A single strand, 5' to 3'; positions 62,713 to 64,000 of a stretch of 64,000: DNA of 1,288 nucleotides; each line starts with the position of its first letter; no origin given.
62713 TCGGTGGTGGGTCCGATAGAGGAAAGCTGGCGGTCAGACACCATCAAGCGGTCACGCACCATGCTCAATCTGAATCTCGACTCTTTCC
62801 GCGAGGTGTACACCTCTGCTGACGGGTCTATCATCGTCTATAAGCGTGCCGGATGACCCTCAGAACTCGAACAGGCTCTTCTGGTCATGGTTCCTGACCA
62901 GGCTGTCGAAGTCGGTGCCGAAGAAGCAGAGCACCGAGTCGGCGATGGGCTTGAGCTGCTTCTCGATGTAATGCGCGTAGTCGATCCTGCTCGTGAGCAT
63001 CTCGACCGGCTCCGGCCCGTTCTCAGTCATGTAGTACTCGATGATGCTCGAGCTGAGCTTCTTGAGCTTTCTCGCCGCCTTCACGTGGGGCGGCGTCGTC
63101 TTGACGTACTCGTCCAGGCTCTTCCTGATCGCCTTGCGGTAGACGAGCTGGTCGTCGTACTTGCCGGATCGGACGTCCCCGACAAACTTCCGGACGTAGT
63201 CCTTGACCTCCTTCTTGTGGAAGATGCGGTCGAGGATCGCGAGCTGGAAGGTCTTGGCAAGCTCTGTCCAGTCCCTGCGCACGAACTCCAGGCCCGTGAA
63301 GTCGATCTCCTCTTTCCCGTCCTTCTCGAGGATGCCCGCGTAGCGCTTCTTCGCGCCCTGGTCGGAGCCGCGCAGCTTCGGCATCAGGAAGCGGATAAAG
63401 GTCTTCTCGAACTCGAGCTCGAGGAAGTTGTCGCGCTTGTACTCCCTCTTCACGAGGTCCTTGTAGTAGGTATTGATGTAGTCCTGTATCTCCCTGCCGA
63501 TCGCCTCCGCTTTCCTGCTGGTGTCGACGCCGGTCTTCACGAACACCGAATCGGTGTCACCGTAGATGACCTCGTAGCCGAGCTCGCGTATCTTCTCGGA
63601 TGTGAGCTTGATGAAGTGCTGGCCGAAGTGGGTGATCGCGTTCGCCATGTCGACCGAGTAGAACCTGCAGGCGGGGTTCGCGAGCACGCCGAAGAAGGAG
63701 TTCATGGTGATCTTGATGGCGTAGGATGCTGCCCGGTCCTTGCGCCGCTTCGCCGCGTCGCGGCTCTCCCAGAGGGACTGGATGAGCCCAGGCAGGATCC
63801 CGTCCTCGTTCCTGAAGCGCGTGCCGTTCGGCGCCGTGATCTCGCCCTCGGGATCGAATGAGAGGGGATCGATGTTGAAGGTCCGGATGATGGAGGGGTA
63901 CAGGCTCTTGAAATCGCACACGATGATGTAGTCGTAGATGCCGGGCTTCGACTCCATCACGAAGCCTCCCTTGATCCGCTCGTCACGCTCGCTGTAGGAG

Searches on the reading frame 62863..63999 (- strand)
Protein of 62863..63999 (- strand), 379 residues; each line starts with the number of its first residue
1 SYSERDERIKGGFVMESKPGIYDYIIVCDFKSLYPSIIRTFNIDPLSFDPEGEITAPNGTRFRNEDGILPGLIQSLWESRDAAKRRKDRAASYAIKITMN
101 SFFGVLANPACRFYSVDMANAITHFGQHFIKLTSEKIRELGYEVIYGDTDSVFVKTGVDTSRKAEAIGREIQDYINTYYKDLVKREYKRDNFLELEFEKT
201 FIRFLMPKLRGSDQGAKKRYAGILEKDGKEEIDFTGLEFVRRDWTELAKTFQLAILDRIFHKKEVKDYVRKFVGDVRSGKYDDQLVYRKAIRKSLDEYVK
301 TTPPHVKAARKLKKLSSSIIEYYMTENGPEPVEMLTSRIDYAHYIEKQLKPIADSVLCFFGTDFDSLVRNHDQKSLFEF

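Call 70: find_related_loci(query=window:62863-63999:-, collection=genome_contigs, flank=1000)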
Query window:62863-63999:- (379 aa) in genome_contigs; peptide patterns used: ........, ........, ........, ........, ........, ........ (x = any residue, [..] = any of these).
154 stretches matched a pattern; 33 encode a relative of the query (tblastn E <= 1e-3); 33 distinct loci.
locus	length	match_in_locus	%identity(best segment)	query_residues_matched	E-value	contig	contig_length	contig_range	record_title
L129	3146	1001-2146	63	2-379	1e-170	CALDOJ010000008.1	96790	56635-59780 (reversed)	MAG TPA_asm: Candidatus Woesearchaeota archaeon isolate ERR2206790_bin.73_CONCOCT_v1.1_MAG genome assembly, contig: ERZ8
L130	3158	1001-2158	63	2-379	2e-168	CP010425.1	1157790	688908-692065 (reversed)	Archaeon GW2011_AR15 chromosome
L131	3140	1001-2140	63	2-379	9e-168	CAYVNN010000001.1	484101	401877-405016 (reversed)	MAG TPA_asm: uncultured Methanosarcinales archaeon isolate SRP077602_co2_11 genome assembly, contig: NODE_3_length_48410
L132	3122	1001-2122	63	7-379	5e-166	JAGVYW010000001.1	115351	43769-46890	Candidatus Woesearchaeota archaeon isolate RIFCSPHIGHO2_02_FULL_32_12 rifcsphigho2_02_scaffold_437, whole genome shotgun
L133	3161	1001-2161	63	2-379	1e-165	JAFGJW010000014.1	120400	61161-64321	MAG: Candidatus Woesearchaeota archaeon isolate Zod_Metabat.297 k87_8466619, whole genome shotgun sequence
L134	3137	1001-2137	63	2-379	3e-165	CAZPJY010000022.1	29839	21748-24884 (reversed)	MAG TPA_asm: uncultured Methanosarcinales archaeon isolate binchicken_co129_812 genome assembly, contig: NODE_4074_lengt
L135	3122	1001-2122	62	7-379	4e-165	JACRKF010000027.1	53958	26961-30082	MAG: Candidatus Woesearchaeota archaeon isolate NC_groundwater_1848_Pr3_B-0.1um_32_11 SR-2_scaffold_141_1602796, whole g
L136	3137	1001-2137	62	1-379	2e-165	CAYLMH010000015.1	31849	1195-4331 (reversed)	MAG TPA_asm: uncultured Methanosarcinales archaeon isolate binchicken_co125_1075 genome assembly, contig: NODE_2763_leng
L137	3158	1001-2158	62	2-379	4e-165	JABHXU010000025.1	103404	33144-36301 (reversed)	MAG: archaeon isolate SI047_bin43 k141_934438, whole genome shotgun sequence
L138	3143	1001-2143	61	3-379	1e-164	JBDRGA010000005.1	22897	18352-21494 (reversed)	MAG: Candidatus Woesearchaeota archaeon isolate MEGAHIT-group-1.404 k141_1812246, whole genome shotgun sequence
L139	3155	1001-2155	63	2-379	2e-164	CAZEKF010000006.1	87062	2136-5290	MAG TPA_asm: uncultured Methanosarcinales archaeon isolate SRP200020_co7_100 genome assembly, contig: NODE_96_length_870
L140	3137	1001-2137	62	1-379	5e-166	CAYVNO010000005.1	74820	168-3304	MAG TPA_asm: uncultured Methanosarcinales archaeon isolate SRP200020_co3_56 genome assembly, contig: NODE_412_length_748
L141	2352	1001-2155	61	4-379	2e-168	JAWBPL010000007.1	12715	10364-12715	MAG: Candidatus Woesearchaeota archaeon isolate HNT-10_202101_bins_40 HNT-10_202101_bins_40_scaffold_7, whole genome sho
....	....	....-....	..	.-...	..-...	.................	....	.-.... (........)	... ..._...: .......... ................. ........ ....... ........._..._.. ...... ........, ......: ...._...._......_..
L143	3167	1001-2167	62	1-379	2e-162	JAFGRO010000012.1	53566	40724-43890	MAG: Candidatus Woesearchaeota archaeon isolate Zod_Metabat.833 k87_2691872, whole genome shotgun sequence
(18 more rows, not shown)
